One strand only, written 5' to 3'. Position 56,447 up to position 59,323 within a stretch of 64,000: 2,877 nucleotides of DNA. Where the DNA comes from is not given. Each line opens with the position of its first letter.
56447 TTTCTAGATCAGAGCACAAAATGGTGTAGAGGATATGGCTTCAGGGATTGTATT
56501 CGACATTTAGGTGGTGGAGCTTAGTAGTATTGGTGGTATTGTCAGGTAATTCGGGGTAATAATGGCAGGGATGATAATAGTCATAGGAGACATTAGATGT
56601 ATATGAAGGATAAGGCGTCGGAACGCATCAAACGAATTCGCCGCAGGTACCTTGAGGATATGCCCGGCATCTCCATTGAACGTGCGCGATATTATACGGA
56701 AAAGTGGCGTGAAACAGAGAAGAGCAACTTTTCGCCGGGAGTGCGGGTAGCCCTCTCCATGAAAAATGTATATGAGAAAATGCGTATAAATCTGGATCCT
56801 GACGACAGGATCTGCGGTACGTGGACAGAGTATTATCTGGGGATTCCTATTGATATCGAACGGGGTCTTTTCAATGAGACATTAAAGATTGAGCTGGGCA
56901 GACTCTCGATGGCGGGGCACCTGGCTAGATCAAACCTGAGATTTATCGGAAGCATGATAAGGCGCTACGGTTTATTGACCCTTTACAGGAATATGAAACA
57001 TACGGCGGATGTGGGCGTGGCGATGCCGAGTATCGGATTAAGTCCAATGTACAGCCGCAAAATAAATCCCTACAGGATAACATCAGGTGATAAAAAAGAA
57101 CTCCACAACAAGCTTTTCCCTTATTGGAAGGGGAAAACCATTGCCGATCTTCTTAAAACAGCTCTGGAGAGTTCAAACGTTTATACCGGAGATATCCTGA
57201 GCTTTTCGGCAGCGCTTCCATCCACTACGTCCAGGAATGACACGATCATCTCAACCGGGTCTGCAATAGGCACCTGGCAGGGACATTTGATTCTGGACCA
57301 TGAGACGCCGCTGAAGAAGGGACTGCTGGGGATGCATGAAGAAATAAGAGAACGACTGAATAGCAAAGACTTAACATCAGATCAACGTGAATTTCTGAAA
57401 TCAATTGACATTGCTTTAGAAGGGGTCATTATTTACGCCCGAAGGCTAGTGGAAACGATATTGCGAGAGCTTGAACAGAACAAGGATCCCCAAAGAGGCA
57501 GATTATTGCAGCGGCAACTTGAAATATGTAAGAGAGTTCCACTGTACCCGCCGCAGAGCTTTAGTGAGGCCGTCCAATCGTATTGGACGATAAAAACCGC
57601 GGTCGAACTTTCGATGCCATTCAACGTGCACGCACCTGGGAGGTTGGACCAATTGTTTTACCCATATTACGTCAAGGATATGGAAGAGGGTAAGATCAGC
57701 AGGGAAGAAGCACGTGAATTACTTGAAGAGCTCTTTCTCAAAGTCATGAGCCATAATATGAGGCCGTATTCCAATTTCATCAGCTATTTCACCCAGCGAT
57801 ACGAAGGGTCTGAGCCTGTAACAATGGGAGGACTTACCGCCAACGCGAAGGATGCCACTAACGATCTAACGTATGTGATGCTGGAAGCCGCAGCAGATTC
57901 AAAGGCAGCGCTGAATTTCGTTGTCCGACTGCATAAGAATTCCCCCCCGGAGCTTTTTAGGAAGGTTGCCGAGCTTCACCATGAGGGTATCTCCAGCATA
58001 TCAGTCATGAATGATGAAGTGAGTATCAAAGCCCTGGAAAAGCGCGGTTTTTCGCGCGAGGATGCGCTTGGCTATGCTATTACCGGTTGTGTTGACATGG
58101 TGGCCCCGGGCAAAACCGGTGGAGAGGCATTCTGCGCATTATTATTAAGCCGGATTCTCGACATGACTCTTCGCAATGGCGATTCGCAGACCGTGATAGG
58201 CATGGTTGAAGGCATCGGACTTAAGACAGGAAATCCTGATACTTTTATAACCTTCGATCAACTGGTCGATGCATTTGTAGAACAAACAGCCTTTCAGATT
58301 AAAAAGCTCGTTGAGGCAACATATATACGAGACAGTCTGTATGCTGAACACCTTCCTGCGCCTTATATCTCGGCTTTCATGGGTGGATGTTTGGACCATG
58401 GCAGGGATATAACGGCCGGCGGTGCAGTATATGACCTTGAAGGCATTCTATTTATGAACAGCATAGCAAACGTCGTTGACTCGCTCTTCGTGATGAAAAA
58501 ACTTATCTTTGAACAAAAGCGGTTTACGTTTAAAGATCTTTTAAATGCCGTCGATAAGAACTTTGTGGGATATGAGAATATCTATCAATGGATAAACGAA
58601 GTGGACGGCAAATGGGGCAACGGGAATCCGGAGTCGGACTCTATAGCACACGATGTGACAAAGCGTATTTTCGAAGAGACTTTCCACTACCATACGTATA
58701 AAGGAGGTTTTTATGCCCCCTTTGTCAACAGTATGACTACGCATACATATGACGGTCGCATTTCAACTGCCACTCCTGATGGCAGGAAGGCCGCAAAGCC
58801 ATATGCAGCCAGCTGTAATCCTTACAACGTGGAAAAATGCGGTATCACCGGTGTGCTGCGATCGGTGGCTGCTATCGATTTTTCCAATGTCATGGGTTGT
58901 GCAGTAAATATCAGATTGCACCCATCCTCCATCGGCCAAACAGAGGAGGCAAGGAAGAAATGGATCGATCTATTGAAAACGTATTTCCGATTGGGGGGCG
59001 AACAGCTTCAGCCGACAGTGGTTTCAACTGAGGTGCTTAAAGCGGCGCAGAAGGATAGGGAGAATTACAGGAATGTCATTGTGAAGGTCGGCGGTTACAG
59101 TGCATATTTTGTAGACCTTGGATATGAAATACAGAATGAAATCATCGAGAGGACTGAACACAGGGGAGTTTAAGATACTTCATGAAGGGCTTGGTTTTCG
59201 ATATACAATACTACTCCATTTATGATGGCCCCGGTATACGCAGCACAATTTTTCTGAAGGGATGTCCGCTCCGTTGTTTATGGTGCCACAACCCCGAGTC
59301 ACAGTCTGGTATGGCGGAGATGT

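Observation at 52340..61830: Lower-GC accessory island: TetR, two tandem divergent glycyl-radical enzymes, one activase and a GPH symporter (candidate novel GRE pathway)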

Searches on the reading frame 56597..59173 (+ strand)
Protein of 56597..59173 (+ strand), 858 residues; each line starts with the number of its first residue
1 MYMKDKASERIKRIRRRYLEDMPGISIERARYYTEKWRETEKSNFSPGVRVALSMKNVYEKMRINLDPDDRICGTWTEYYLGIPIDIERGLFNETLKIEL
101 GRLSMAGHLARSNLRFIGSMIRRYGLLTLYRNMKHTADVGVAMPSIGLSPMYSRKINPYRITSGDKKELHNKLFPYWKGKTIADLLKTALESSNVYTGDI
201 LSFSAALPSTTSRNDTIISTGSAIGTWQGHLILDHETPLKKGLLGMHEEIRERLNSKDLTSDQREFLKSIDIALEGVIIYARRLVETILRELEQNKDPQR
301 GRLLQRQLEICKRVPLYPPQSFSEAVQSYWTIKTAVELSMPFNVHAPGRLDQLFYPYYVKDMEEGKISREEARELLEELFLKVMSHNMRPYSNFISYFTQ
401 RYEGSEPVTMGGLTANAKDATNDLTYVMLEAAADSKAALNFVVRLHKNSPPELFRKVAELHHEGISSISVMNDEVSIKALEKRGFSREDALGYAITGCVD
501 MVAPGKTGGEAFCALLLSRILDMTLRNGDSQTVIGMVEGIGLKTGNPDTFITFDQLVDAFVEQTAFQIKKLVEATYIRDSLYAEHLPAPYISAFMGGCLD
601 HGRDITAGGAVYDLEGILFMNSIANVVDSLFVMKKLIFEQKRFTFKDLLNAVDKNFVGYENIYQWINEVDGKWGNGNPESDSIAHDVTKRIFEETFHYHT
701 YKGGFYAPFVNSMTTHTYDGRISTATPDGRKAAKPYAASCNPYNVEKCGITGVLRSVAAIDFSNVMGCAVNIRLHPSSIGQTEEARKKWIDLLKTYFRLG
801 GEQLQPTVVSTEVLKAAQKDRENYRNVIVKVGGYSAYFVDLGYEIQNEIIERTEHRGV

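Call 4: search_protein_families(library=pfam, proteins=[window:56597-59173:+])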
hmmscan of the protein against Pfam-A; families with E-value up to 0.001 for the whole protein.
window:56597-59173:+ (858 aa): 2 families
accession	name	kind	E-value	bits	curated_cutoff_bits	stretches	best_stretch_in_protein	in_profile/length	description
PF02901.20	PFL-like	-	9.1e-137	457.8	24.3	2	148-718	93-645/647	Pyruvate formate lyase-like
PF01228.26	Gly_radical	-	3.9e-19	69.6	22.2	1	739-839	4-106/106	Glycine radical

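Call 6: search_solved_structures(query=window:56597-59173:+, max_evalue=1e-10)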
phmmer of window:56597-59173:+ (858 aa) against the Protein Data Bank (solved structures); distinct sequences matched with E-value up to 1e-10: 33.
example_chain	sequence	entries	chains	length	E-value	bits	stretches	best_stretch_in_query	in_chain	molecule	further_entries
6lon_B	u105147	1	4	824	3.4e-107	362.8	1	152-856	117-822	PFL2/glycerol dehydratase family glycyl radical enzyme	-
6vxc_A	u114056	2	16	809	3.9e-95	322.9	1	229-855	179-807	Trans-4-hydroxy-L-proline dehydratase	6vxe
5i2a_A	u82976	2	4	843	1e-94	321.5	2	153-656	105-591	Diol-dehydratase | Diol dehydratase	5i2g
9f3w_A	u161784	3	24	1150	3.3e-94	319.8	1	148-853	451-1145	Choline trimethylamine-lyase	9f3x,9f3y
1r8w_A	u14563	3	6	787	1.1e-93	318.1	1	158-855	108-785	glycerol dehydratase | B12-independent glycerol dehydratase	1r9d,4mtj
5ymr_B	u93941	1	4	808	1.7e-93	317.5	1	150-855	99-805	Formate acetyltransferase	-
9rco_A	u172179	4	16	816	1.5e-89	304.4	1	151-855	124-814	Glycyl radical protein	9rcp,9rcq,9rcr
5a0u_A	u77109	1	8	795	3.1e-86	293.4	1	148-853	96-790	CHOLINE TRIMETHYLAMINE LYASE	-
5a0z_A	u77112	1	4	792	3.6e-86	293.2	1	148-853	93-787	CHOLINE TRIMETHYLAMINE LYASE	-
5faw_A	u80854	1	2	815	4e-86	293.1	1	150-856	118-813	Choline trimethylamine-lyase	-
2f3o_A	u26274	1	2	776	5.6e-86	292.6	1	150-853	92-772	pyruvate formate-lyase 2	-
9ht9_A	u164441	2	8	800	9.5e-86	291.8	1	150-856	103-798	Choline trimethylamine-lyase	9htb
9r0v_A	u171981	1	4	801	1e-85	291.8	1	150-856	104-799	Choline trimethylamine-lyase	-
6vue_A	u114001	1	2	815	1e-85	291.7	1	150-856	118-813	Choline trimethylamine-lyase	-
5fay_A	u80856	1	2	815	1.1e-85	291.6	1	150-856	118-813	Choline trimethylamine-lyase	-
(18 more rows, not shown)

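Call 7: search_protein_families(library=ncbifam, proteins=[window:56597-59173:+])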
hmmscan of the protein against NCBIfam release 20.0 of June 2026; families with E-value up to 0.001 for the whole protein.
window:56597-59173:+ (858 aa): 12 families
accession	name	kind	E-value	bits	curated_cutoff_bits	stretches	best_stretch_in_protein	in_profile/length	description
TIGR01774.1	PFL2-3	subfamily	3.4e-136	455.5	678.2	2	153-856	96-785/786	formate C-acetyltransferase/glycerol dehydratase family glycyl radical enzyme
NF048011.1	SfplDhtHpsGDes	equivalog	1.5e-130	436.9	1000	2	151-856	114-820/821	(2S)-3-sulfopropanediol dehydratase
NF043068.1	glycl_HYPD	equivalog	1.8e-126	423.2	1100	2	228-855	153-782/784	trans-4-hydroxy-L-proline dehydratase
NF048009.1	SfplDhtHpfGKleb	equivalog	6e-117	391.8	1000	1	146-855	113-822/824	(2S)-3-sulfopropanediol dehydratase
TIGR04394.1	choline_CutC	equivalog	7.6e-110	368.7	1050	1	150-853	92-784/789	choline trimethylamine-lyase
NF007437.0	PRK09983.1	equivalog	4.7e-103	345.7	1109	1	151-856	93-764/765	formate C-acetyltransferase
NF033718.1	indole_decarb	equivalog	2.5e-83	280.7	1100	2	173-855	168-866/868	indoleacetate decarboxylase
NF033715.1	glycyl_HPDL_Lrg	equivalog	8.8e-71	238.9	1150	2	659-855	703-899/901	4-hydroxyphenylacetate decarboxylase large subunit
TIGR01255.1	pyr_form_ly_1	equivalog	2.9e-25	88.9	994.2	1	671-856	549-742/744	formate C-acetyltransferase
NF038360.1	rad_fix_GrcA3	exception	1e-10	41.6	158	1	788-856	8-76/78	autonomous glycyl radical cofactor GrcA3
NF008341.1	PRK11127.1-1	equivalog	8.2e-07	28.9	145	1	808-857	30-79/80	autonomous glycyl radical cofactor GrcA2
TIGR04365.1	spare_glycyl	equivalog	1.7e-05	25.1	170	1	786-853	54-121/126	autonomous glycyl radical cofactor GrcA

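Call 9: find_homologous_proteins(query=window:56597-59173:+, max_evalue=1e-50)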
Query window:56597-59173:+ (858 aa): 461 proteins with E <= 1e-50 among 8000 candidates; the best 120 are listed.
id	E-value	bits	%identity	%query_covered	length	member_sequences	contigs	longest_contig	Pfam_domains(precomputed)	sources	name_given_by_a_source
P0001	0.0e+0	1901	97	100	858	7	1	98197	PF02901.21,PF01228.27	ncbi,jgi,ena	ncbi:MAG: pyruvate formate lyase family protein [Dehalococcoidia bacterium]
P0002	0.0e+0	1707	86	100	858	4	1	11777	PF02901.21,PF01228.27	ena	-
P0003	0.0e+0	1698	85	100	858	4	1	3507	PF02901.21,PF01228.27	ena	-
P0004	0.0e+0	1686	85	100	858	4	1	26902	PF02901.21,PF01228.27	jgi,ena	-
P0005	0.0e+0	1655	83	100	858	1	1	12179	PF02901.21,PF01228.27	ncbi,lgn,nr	ncbi:MAG: hypothetical protein JW901_00615 [Dehalococcoidia bacterium]|nr:hypothetical protein [Deha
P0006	0.0e+0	1385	70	99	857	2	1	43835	PF02901.21,PF01228.27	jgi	-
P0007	0.0e+0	1369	67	100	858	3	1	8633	PF02901.21,PF01228.27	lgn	-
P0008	0.0e+0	1324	67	100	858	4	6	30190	PF02901.21,PF01228.27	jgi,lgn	jgi:pyruvate-formate lyase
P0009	0.0e+0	1321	66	100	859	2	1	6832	PF02901.21,PF01228.27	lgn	-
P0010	0.0e+0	1317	66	99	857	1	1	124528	PF02901.21,PF01228.27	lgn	-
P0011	0.0e+0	1312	65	100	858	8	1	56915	PF02901.21,PF01228.27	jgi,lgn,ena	-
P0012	0.0e+0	1312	66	100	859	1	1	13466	PF02901.21,PF01228.27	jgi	jgi:pyruvate-formate lyase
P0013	0.0e+0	1311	66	100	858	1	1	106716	PF02901.21,PF01228.27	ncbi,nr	ncbi:MAG: hypothetical protein JEZ11_08650 [Desulfobacterales bacterium]|nr:hypothetical protein [De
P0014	0.0e+0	1304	66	97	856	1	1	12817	PF02901.21,PF01228.27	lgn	-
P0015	0.0e+0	1295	65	100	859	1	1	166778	PF02901.21,PF01228.27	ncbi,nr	ncbi:MAG: hypothetical protein JW765_09040 [Deltaproteobacteria bacterium]|nr:hypothetical protein [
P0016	0.0e+0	1288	65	100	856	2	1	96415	PF02901.21,PF01228.27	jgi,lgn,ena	-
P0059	0.0e+0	1235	62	99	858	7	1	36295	PF02901.21,PF01228.27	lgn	-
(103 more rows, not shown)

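Call 12: find_encoding_contigs(protein=P0001, flank=10000, max_places=4)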
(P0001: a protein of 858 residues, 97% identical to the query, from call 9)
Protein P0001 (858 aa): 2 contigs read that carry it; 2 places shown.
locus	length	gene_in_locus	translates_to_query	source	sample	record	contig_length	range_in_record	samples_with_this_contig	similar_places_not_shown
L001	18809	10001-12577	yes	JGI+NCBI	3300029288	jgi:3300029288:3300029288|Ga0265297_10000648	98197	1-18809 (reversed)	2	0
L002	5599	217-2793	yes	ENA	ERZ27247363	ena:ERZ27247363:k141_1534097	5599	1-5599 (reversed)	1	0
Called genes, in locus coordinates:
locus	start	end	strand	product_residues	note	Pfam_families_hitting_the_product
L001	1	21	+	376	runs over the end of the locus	PF01208:URO-D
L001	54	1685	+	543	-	PF00128:Alpha-amylase, PF16657:Malt_amylase_C (faint)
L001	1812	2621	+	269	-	PF01012:ETF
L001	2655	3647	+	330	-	PF01012:ETF, PF00766:ETF_alpha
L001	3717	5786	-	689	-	PF00009:GTP_EFTU, PF22042:EF-G_D2, PF03144:GTP_EFTU_D2, PF14492:EFG_III, PF03764:EFG_IV, PF00679:EFG_C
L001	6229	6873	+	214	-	PF00440:TetR_N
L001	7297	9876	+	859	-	PF02901:PFL-like, PF01228:Gly_radical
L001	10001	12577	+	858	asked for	PF02901:PFL-like, PF01228:Gly_radical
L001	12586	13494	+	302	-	PF13353:Fer4_12, PF12797:Fer4_2 (faint), PF00037:Fer4 (weak), PF13237:Fer4_10 (weak), PF14697:Fer4_21 (weak), PF12838:Fer4_7 (weak), PF13187:Fer4_9 (weak), PF04055:Radical_SAM, +1 more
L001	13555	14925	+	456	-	PF07690:MFS_1, PF13347:MFS_2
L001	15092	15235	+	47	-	-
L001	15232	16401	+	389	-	PF01208:URO-D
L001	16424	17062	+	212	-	PF02607:B12-binding_2, PF02310:B12-binding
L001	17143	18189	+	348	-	PF01208:URO-D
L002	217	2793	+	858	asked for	PF02901:PFL-like, PF01228:Gly_radical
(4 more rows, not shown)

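Call 14: find_related_loci(query=A1, collection=genome_contigs, flank=10000)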
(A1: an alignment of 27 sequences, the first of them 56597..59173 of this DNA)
Query A1 (858 aa) in genome_contigs; peptide patterns used: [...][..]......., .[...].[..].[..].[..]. (x = any residue, [..] = any of these).
600 stretches matched a pattern (row limit reached: there are more); 581 encode a relative of the query (tblastn E <= 1e-3); the best 80 are kept; 79 distinct loci.
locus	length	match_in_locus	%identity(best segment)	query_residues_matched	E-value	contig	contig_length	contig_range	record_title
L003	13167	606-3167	66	4-856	0e+0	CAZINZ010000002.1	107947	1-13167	MAG TPA_asm: uncultured Syntrophaceae bacterium isolate binchicken_co47_43 genome assembly, contig: NODE_92_length_10794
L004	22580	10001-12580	66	1-858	0e+0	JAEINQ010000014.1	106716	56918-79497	MAG: Desulfobacterales bacterium isolate MAG8 NODE_202_length_106716_cov_7.511539, whole genome shotgun sequence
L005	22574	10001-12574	67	1-858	0e+0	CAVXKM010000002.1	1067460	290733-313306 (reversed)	MAG: uncultured Spirochaetota bacterium isolate MFD02979.bin.2.4 genome assembly, contig: contig_19745, whole genome sho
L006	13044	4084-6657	97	1-858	0e+0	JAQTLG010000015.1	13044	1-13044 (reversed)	MAG: Dehalococcoidia bacterium isolate STA_11 NODE_9481_length_13044_cov_2.715182_Sandtown_A, whole genome shotgun seque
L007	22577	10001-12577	63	1-858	0e+0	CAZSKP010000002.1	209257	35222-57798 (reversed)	MAG TPA_asm: uncultured bacterium isolate binchicken_co294_12 genome assembly, contig: NODE_89_length_209257_cov_7.56670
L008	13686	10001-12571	62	3-858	0e+0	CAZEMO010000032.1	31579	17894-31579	MAG TPA_asm: uncultured Bacteriovoracaceae bacterium isolate SRP220891_co2_140 genome assembly, contig: NODE_2122_length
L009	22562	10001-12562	62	3-855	0e+0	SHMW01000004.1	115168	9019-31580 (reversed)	MAG: Promethearchaeota archaeon isolate BC3 1189800004, whole genome shotgun sequence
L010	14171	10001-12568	62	3-858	0e+0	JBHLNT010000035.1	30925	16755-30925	MAG: Promethearchaeota archaeon isolate DZ2S.378 DZ2S.378@4121, whole genome shotgun sequence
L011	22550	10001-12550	61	9-858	0e+0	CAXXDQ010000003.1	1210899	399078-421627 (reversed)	MAG: Desulfomonilia bacterium isolate 0c9ce0d9-ef91-441a-a17a-dc80b036fdfb genome assembly, contig: contig_3, whole geno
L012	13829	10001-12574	63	3-858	0e+0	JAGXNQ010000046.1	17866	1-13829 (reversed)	MAG: Promethearchaeota archaeon isolate bin12 NODE_46_length_17866_cov_114.930744, whole genome shotgun sequence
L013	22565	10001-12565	63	3-858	0e+0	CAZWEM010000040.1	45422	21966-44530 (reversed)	MAG TPA_asm: uncultured archaeon isolate binchicken_co94_320 genome assembly, contig: NODE_994_length_45422_cov_7.178147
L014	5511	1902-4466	63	1-855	0e+0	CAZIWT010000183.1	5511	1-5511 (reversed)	MAG TPA_asm: uncultured Thermodesulfobacteriota bacterium isolate binchicken_co334_237 genome assembly, contig: NODE_297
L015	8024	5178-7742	59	5-858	0e+0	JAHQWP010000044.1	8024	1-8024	MAG: Promethearchaeia archaeon isolate ABR11 NODE_1637_length_8024_cov_7, whole genome shotgun sequence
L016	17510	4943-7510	60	5-858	0e+0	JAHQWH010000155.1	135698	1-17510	MAG: Promethearchaeia archaeon isolate ABR02 NODE_40_length_135698_cov_67, whole genome shotgun sequence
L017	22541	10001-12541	61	8-855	0e+0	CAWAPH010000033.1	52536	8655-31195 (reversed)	MAG: uncultured delta proteobacterium isolate MFD03804.bin.2.13 genome assembly, contig: contig_94274, whole genome shot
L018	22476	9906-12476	61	1-855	0e+0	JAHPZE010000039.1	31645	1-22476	MAG: Promethearchaeota archaeon isolate LW40_87 NODE_1869_length_31645_cov_67.082811, whole genome shotgun sequence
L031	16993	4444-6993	51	7-855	0e+0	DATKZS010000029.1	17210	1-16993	MAG TPA_asm: bacterium isolate SMAG_U14251 k141_2687089, whole genome shotgun sequence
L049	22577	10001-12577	52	4-858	0e+0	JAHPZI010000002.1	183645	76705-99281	MAG: Promethearchaeota archaeon isolate LW60_4 NODE_119_length_183645_cov_15.869879, whole genome shotgun sequence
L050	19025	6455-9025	61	3-858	0e+0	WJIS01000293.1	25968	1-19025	MAG: Promethearchaeota archaeon isolate Bin_204 k141_3010712, whole genome shotgun sequence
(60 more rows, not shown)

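Call 20: search_protein_families(library=pfam, proteins=[L003:7902-9383:+, L003:6722-7900:+, L003:9399-10103:+, L031:10214-10981:+, L031:10999-12201:+, L031:8087-9097:+, L031:1925-2521:+, L031:9229-10047:+, L031:2591-4213:+, L018:8167-8826:+], max_evalue=0.00001)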
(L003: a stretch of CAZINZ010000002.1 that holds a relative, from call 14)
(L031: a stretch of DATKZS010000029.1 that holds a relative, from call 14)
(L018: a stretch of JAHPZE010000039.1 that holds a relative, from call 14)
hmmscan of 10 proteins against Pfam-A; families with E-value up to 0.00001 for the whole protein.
L003:7902-9383:+ (493 aa): 2 families
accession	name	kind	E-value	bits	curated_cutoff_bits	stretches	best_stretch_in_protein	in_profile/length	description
PF00370.27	FGGY_N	-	7.9e-54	183.3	28.8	1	3-247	2-245/245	FGGY family of carbohydrate kinases, N-terminal domain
PF02782.22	FGGY_C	-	7.3e-29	101.4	27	1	260-442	5-197/198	FGGY family of carbohydrate kinases, C-terminal domain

L003:6722-7900:+ (392 aa): 3 families
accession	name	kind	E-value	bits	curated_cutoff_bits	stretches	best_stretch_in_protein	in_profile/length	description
PF00465.25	Fe-ADH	-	1.7e-39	135.6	31.3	1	11-180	3-168/168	Iron-containing alcohol dehydrogenase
PF25137.1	ADH_Fe_C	-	9.9e-32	110.6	27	1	191-388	1-190/194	Fe-containing alcohol dehydrogenase family, C-terminal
PF13685.12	Fe-ADH_2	-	2e-09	38.1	28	1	21-110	9-97/149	Iron-containing alcohol dehydrogenase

L003:9399-10103:+ (234 aa): 1 family
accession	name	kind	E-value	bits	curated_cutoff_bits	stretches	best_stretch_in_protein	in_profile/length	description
PF01791.15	DeoC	-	8.2e-09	35.9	23.8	1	75-202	72-207/229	DeoC/LacD family aldolase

L031:10214-10981:+ (255 aa): 1 family
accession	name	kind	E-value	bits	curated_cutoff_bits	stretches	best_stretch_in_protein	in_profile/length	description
PF06314.16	ADC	-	3.8e-47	161.2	29.8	1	19-233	17-234/238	Acetoacetate decarboxylase (ADC)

L031:10999-12201:+ (400 aa): 4 families
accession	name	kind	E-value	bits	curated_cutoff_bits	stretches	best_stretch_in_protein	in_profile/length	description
PF00441.29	Acyl-CoA_dh_1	-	1.7e-31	109.9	22.4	1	262-396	12-145/150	Acyl-CoA dehydrogenase, C-terminal domain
PF02770.24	Acyl-CoA_dh_M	-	9e-14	51.9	33.3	1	137-238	3-97/97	Acyl-CoA dehydrogenase, middle domain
PF02771.21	Acyl-CoA_dh_N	-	7.5e-11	42.8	22.9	1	8-125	2-110/113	Acyl-CoA dehydrogenase, N-terminal domain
PF08028.16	Acyl-CoA_dh_2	-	6.4e-10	39.9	22.7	1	268-384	3-128/134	Acyl-CoA dehydrogenase, C-terminal domain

L031:8087-9097:+ (336 aa): 7 families
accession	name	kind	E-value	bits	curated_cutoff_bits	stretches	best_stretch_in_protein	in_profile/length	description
PF01370.27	Epimerase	-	7.4e-35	120.9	20.9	1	9-235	1-240/240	NAD dependent epimerase/dehydratase family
PF13460.12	NAD_binding_10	-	7.7e-17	62.2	27.2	1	13-177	1-146/184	NAD(P)H-binding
PF01073.25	3Beta_HSD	-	3.8e-16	59.4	22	1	10-159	1-158/280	3-beta hydroxysteroid dehydrogenase/isomerase family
PF16363.11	GDP_Man_Dehyd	-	4.7e-14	53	27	1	10-245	1-259/332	GDP-mannose 4,6 dehydratase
PF07993.18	NAD_binding_4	-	2e-11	44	20.1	1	69-190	86-216/258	Male sterility protein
PF05368.20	NmrA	-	6.6e-07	29.7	27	1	6-117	2-105/298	NmrA-like family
PF02719.21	Polysacc_synt_2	-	4.3e-06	26.6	20.2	0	9-118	1-127/293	Polysaccharide biosynthesis protein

L031:1925-2521:+ (198 aa): 1 family
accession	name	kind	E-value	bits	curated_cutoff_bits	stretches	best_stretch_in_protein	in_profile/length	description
PF00440.29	TetR_N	-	6.4e-19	67.9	24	1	7-53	1-47/47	Bacterial regulatory proteins, tetR family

L031:9229-10047:+ (272 aa): 3 families
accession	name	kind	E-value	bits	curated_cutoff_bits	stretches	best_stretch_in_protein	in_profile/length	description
PF00106.31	adh_short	-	3.7e-51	173.8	26.6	1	9-195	1-188/195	short chain dehydrogenase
PF13561.12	adh_short_C2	-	3.6e-36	125.4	27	1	18-198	6-185/236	Enoyl-(Acyl carrier protein) reductase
PF08659.16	KR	-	8.7e-23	81.6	22.6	1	11-181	3-175/180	KR domain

L031:2591-4213:+ (540 aa): 2 families
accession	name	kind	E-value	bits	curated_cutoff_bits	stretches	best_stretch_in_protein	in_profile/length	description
PF01208.23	URO-D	-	4.4e-22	79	23.9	1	330-532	144-346/346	Uroporphyrinogen decarboxylase (URO-D)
PF25653.1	HMG-CoA_red_N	-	2.8e-11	44.4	27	1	40-153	2-114/115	Hydroxymethylglutaryl-CoA reductase, N-terminal domain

L018:8167-8826:+ (219 aa): 1 family
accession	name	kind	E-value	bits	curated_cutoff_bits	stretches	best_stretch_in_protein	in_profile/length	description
PF01081.25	Aldolase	-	7.8e-71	238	27.8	1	9-202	3-196/196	KDPG and KHG aldolase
